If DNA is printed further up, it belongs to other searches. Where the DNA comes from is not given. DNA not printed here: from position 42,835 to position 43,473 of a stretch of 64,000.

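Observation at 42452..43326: Second Panacea-domain gene coupled (GTGA overlap) to a 113-aa ORF with a faint RelE/ParE-like pattern, divergent from rplI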

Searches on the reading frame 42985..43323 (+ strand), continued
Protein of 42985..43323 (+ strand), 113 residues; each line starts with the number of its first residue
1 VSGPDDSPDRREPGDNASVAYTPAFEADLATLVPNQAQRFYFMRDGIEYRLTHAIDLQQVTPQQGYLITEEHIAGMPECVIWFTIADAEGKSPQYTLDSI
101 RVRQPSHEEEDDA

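Call 50: fold_search(model_id=the predicted structure, library=viral)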
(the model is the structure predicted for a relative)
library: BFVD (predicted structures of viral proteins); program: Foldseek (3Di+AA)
matches with E <= 10: 723; with E <= 0.001: 0
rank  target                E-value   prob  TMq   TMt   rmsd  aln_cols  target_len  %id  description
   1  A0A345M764            6.5e-03  1.00  0.55  0.60   3.8       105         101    8  (no name in the UniProt tables at hand)
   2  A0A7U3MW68            2.3e-02  0.93  0.42  0.31   4.7       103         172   14  (no name in the UniProt tables at hand)
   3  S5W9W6                3.0e-02  0.87  0.38  0.43   5.6       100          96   12  (no name in the UniProt tables at hand)
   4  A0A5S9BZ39            4.2e-02  0.77  0.34  0.27   9.4       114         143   12  Uncharacterized protein [Tenacibaculum phage PTm1]
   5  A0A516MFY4            4.5e-02  0.93  0.40  0.34   5.2        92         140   13  (no name in the UniProt tables at hand)
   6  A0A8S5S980            4.5e-02  0.90  0.43  0.40   4.7        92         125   13  Uncharacterized protein [Phage sp. ctGns7]
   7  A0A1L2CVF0            6.6e-02  0.93  0.47  0.32   7.9       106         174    9  Uncharacterized protein [Pectobacterium phage vB_PcaM_CBB]
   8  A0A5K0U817            6.6e-02  0.69  0.34  0.29  12.2       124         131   12  Uncharacterized protein [Yasminevirus sp. GU-2018]
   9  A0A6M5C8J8            7.4e-02  0.91  0.46  0.41   7.6       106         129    5  (no name in the UniProt tables at hand)
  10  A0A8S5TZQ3            7.4e-02  0.41  0.29  0.18  11.1       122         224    8  Large polyvalent protein-associated domain 3 [Myoviridae sp. cttph48]
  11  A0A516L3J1            9.0e-02  0.72  0.38  0.32   4.7        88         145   10  (no name in the UniProt tables at hand)
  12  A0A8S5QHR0            9.6e-02  0.51  0.25  0.21   7.7        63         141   13  Uncharacterized protein [Siphoviridae sp. cteHV32]
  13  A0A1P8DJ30            1.0e-01  0.95  0.51  0.47   3.9       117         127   10  (no name in the UniProt tables at hand)
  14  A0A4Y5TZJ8            1.1e-01  0.69  0.39  0.36   5.2        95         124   12  Uncharacterized protein [Gordonia phage Polly]
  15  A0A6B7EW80            1.2e-01  0.20  0.29  0.11  12.1       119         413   13  (no name in the UniProt tables at hand)
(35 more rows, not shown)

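Call 51: find_related_loci(query=A1, collection=genome_contigs, flank=5000)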
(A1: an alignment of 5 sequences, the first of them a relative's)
Query A1 (113 aa) in genome_contigs; peptide patterns used: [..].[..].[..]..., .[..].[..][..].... (x = any residue, [..] = any of these).
26 stretches matched a pattern; 3 encode a relative of the query (tblastn E <= 1e-3); 3 distinct loci.
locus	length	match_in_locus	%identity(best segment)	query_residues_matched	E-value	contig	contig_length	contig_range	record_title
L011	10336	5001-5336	63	1-112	9e-51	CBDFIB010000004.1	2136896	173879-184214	MAG: Dehalococcoidia bacterium isolate 7cd25a05-99ee-4af3-888e-ade58bc44bba genome assembly, contig: contig_4, whole gen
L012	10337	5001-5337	94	1-112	1e-57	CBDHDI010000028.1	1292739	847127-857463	MAG: Dehalococcoidia bacterium isolate d0c5affc-a78a-4576-9923-169fe3940cd0 genome assembly, contig: contig_28, whole ge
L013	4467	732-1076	53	8-113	2e-36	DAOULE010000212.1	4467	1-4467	MAG TPA_asm: Dehalococcoidia bacterium isolate S8_381 443877, whole genome shotgun sequence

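Call 57: search_protein_families(library=pfam, alignment_id=A2, max_evalue=10)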
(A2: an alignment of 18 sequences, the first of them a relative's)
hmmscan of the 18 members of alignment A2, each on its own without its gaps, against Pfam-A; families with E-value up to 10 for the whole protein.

A. member 1, P0001 (113 aa): 0 families

B. families by the number of members that match (of 18 scanned): 4 families
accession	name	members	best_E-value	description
PF13446.11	RPT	1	0.00092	A repeated domain in UCH-protein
PF00803.23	3A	1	0.055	3A/RNA2 movement protein family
PF06899.16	WzyE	1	0.11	WzyE protein, O-antigen assembly polymerase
PF10097.14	DUF2335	1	0.11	Predicted membrane protein (DUF2335)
